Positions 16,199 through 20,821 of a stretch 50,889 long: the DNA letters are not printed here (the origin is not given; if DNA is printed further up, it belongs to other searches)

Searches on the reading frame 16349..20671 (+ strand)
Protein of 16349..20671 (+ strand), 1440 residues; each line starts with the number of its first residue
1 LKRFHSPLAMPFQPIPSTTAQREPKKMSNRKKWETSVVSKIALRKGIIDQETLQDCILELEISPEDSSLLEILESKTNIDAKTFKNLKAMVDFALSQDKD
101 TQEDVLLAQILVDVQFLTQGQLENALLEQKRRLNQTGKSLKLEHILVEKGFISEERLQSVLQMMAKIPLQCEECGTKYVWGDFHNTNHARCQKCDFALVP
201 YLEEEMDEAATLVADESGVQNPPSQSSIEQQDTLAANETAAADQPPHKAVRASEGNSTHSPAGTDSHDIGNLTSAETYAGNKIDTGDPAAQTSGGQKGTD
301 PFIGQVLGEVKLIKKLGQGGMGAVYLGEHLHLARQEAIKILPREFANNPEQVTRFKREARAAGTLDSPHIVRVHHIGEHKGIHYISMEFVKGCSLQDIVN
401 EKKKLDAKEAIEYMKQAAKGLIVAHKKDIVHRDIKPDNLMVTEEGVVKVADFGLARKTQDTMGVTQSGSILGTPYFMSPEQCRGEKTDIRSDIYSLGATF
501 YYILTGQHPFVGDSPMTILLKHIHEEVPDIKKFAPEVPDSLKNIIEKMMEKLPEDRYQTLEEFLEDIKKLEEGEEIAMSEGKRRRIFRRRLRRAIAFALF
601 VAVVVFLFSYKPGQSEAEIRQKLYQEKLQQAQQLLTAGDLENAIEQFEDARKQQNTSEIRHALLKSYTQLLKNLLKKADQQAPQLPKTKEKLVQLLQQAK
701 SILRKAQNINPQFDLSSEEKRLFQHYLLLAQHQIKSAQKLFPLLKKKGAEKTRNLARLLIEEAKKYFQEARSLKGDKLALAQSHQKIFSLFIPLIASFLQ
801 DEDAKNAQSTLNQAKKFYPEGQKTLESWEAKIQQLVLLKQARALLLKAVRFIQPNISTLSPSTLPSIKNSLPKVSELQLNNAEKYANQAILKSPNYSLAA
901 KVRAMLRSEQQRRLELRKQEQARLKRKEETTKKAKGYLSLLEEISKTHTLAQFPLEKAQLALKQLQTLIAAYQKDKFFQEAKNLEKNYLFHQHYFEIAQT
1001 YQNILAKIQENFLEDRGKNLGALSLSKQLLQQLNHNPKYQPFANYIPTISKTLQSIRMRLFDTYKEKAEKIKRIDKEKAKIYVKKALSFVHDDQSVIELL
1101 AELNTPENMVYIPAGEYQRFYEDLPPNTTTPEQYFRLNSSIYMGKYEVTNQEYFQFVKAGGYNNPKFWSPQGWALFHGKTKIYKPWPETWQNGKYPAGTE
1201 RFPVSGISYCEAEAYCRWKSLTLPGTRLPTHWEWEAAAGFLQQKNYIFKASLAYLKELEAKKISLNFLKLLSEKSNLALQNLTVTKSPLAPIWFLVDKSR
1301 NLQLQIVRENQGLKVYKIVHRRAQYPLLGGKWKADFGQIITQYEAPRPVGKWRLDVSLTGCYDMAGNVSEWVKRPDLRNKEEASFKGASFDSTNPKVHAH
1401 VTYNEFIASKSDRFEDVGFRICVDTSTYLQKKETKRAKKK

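Call 59: search_protein_families(library=pfam, proteins=[window:16349-20671:+], max_evalue=0.1)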
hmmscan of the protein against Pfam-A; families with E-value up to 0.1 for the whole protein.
window:16349-20671:+ (1440 aa): 8 families
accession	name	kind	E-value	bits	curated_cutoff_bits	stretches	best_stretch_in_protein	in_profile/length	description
PF00069.31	Pkinase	-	4.2e-52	177.6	31.7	1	312-558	3-253/263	Protein kinase domain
PF07714.23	PK_Tyr_Ser-Thr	-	9e-39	133.8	23.1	1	310-558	1-250/258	Protein tyrosine and serine/threonine kinase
PF03781.23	FGE-sulfatase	-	1.6e-24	87.4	23.3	2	1107-1248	3-133/255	Sulfatase-modifying factor enzyme 1-like domain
PF17667.7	Pkinase_fungal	-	1.4e-05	24.5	24.1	1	407-503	285-382/387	Fungal protein kinase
PF03109.22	ABC1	-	1.5e-05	24.7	22.9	1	380-460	140-219/244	ABC1 atypical kinase-like domain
PF01636.29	APH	-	0.00031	21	23.2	1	424-456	165-198/239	Phosphotransferase enzyme family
PF25429.1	zf-POGZ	-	0.065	14.2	27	0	169-197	3-31/43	POGZ-like double zinc finger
PF17408.7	MCD_N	-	0.083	13.5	22.4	0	639-701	7-69/85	Malonyl-CoA decarboxylase N-terminal domain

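Call 60: search_protein_families(library=padloc, proteins=[window:16349-20671:+], max_evalue=0.01)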
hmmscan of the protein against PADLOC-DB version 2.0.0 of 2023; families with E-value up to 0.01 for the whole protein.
window:16349-20671:+ (1440 aa): 35 families (the best 25 are shown)
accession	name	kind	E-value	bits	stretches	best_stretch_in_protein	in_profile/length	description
PDLC04042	PD-T4-6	-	1.8e-96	321.2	1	310-576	11-278/292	-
PDLC04060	PD-T4-6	-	4.2e-96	320.8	1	308-578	8-277/486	-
PDLC04057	PD-T4-6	-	9e-89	296.5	1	309-570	9-270/443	-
PDLC04053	PD-T4-6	-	5.7e-87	290.1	1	305-582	6-283/311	-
PDLC04043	PD-T4-6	-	9.5e-87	289.9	1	304-607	11-325/452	-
PDLC04047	PD-T4-6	-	2.1e-86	288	1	306-570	8-272/327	-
PDLC04054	PD-T4-6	-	7.8e-85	283.3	1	308-577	11-280/347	-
PDLC04061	PD-T4-6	-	1.3e-84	283.5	1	309-572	17-285/510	-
PDLC04048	PD-T4-6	-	2.3e-80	268.6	1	303-568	4-270/354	-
PDLC04050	PD-T4-6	-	8.7e-77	257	1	304-574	59-330/480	-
PDLC04039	PD-T4-6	-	1.5e-76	256.3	1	300-573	6-278/458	-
PDLC04138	mad6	-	5.9e-76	254.7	1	304-579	47-322/659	mads_6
PDLC04052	PD-T4-6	-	1.9e-75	253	1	314-578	15-284/496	-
PDLC04040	PD-T4-6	-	2.6e-73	245.6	1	316-576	2-271/547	-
PDLC04041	PD-T4-6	-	2.9e-67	225.8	1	304-569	24-292/443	-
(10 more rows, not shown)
